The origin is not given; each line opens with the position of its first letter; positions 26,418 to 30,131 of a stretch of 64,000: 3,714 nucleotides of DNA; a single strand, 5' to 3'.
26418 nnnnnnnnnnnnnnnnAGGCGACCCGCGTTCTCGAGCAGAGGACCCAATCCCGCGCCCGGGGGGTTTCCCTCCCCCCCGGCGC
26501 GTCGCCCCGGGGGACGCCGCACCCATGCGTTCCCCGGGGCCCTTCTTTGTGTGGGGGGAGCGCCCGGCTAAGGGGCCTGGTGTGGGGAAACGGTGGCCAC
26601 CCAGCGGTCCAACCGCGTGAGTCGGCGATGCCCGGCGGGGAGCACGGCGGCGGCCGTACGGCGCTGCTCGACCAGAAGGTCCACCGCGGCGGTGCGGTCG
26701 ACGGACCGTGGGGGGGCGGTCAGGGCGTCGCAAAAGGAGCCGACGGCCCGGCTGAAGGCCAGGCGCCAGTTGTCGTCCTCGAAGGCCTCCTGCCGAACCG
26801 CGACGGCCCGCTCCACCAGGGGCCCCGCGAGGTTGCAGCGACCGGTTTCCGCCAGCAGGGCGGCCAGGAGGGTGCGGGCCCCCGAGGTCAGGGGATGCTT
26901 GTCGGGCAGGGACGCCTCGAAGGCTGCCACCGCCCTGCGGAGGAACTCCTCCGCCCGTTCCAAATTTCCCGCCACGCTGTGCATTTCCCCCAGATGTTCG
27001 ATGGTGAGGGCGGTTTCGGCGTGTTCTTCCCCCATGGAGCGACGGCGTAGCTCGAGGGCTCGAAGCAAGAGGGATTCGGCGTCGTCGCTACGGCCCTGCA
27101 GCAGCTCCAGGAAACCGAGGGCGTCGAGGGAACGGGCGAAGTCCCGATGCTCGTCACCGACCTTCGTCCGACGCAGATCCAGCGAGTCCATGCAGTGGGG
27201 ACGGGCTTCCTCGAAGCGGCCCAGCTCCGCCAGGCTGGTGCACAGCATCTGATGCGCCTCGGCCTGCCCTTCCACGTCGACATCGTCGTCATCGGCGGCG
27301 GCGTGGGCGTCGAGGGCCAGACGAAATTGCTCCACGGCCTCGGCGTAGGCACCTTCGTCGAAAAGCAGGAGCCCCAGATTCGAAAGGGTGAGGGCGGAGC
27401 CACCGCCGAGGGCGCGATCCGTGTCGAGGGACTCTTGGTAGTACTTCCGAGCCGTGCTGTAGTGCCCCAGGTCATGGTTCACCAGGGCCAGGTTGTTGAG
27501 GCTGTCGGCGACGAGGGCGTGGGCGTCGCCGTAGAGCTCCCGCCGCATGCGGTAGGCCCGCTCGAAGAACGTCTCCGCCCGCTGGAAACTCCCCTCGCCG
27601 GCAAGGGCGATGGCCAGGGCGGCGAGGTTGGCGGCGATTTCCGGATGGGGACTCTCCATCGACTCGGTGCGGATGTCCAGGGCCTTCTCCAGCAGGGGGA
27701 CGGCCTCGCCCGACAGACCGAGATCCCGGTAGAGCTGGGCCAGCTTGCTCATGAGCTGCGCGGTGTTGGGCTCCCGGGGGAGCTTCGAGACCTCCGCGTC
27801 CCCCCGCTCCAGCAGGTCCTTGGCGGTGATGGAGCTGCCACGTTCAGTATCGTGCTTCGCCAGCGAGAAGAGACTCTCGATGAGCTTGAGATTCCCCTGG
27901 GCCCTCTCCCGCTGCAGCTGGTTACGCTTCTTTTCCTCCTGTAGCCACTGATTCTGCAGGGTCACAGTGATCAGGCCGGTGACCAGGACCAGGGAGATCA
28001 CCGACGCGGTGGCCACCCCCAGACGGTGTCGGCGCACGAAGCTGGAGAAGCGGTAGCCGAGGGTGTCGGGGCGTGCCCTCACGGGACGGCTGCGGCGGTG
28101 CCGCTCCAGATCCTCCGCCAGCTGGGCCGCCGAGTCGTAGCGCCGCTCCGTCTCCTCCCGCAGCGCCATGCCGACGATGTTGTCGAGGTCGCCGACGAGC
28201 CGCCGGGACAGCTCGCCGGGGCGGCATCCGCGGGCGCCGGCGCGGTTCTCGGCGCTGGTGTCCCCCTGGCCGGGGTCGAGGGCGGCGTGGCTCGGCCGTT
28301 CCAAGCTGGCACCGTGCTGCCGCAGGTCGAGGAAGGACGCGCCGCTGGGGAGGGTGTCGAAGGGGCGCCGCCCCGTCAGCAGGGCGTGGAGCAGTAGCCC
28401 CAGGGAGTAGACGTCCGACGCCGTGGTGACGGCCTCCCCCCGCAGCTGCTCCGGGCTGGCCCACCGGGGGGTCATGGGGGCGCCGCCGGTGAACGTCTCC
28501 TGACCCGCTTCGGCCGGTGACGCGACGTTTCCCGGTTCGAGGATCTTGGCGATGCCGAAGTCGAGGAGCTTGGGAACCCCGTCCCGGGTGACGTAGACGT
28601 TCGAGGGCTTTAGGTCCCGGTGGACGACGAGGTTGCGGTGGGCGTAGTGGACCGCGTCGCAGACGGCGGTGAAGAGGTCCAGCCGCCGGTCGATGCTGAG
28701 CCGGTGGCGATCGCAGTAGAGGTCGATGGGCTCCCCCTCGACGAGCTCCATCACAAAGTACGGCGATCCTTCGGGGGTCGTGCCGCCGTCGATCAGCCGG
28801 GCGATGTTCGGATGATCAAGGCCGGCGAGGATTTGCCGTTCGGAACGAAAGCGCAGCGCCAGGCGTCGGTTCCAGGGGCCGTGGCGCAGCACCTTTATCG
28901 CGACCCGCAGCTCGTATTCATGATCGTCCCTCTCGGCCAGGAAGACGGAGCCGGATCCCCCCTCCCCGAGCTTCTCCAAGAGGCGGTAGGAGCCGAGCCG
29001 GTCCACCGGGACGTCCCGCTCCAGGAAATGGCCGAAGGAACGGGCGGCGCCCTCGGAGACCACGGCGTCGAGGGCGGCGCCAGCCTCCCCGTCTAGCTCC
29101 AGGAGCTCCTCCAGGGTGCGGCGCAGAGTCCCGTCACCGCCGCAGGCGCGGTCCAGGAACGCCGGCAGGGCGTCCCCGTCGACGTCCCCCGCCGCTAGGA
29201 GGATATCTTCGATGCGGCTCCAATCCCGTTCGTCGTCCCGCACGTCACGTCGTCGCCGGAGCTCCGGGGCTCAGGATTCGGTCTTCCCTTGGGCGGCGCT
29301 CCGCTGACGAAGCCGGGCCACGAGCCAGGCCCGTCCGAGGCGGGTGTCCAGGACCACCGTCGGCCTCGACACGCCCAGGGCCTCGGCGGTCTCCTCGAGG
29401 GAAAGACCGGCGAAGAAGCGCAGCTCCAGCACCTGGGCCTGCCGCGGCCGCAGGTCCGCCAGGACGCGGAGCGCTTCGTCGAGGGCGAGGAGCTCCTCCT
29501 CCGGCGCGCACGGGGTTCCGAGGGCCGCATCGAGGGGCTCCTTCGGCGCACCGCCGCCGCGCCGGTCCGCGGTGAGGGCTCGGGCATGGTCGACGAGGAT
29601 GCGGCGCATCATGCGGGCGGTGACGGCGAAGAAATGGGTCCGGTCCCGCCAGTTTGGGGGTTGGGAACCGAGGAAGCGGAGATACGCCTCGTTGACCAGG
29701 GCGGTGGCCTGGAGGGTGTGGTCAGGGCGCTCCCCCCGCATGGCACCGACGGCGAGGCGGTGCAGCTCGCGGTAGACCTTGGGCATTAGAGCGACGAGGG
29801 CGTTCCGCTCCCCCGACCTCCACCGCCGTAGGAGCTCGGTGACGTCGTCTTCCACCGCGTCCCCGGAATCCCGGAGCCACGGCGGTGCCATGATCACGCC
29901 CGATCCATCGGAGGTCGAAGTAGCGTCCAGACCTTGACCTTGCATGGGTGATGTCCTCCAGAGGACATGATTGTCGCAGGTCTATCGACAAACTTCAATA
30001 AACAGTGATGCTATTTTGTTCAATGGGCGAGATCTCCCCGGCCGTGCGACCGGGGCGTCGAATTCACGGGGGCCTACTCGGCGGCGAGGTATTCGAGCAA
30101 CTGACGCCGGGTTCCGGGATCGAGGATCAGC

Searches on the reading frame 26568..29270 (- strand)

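Call 55: search_protein_families(library=pfam, proteins=[window:26568-29270:-], max_evalue=0.0001)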
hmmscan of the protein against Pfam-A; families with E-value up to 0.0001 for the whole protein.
window:26568-29270:- (900 aa): 12 families
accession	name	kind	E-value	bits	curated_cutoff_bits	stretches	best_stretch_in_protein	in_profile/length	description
PF13424.12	TPR_12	-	1.1e-49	166.9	30.1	5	503-578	2-77/77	Tetratricopeptide repeat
PF00069.31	Pkinase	-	6.1e-39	134.4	31.7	1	95-305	1-198/263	Protein kinase domain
PF13374.12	TPR_10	-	3e-38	129.2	27.5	2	712-751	2-41/42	Tetratricopeptide repeat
PF07714.23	PK_Tyr_Ser-Thr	-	4.3e-32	111.9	23.1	1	97-329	3-229/258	Protein tyrosine and serine/threonine kinase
PF24885.1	TPR_NPHP3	-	4.8e-31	108.4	100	3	499-610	94-205/239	Nephrocystin-3 TPR domain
PF07719.23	TPR_2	-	4.4e-19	67.4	27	0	588-617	1-30/34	Tetratricopeptide repeat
PF00515.34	TPR_1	-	8.1e-18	63.9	27.8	0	588-618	1-31/34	Tetratricopeptide repeat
PF13181.12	TPR_8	-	1e-16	60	25.7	0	588-619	1-32/34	Tetratricopeptide repeat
PF17874.7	TPR_MalT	-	2.1e-10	40.8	45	1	718-831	46-156/336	MalT-like TPR region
PF13428.12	TPR_14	-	8.6e-08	32.6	23.5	0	760-786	7-33/44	Tetratricopeptide repeat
PF13176.12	TPR_7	-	5.9e-07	29.5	27.9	0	507-535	2-30/36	Tetratricopeptide repeat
PF07721.20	TPR_4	-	1.9e-05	25.3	27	0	675-692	6-23/26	Tetratricopeptide repeat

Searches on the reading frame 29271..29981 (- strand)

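Call 55: search_protein_families(library=pfam, proteins=[window:29271-29981:-], max_evalue=0.0001)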
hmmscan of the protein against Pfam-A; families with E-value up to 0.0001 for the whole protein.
window:29271-29981:- (236 aa): 3 families
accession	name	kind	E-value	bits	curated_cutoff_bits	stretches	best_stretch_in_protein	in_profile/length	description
PF07638.17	Sigma70_ECF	-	1.2e-51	175.6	21.1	1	45-225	2-184/185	ECF sigma factor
PF04545.22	Sigma70_r4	-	1.2e-10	41.2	24.1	1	173-209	1-37/50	Sigma-70, region 4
PF08281.18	Sigma70_r4_2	-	1.3e-09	38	25.7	1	168-209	2-43/54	Sigma-70, region 4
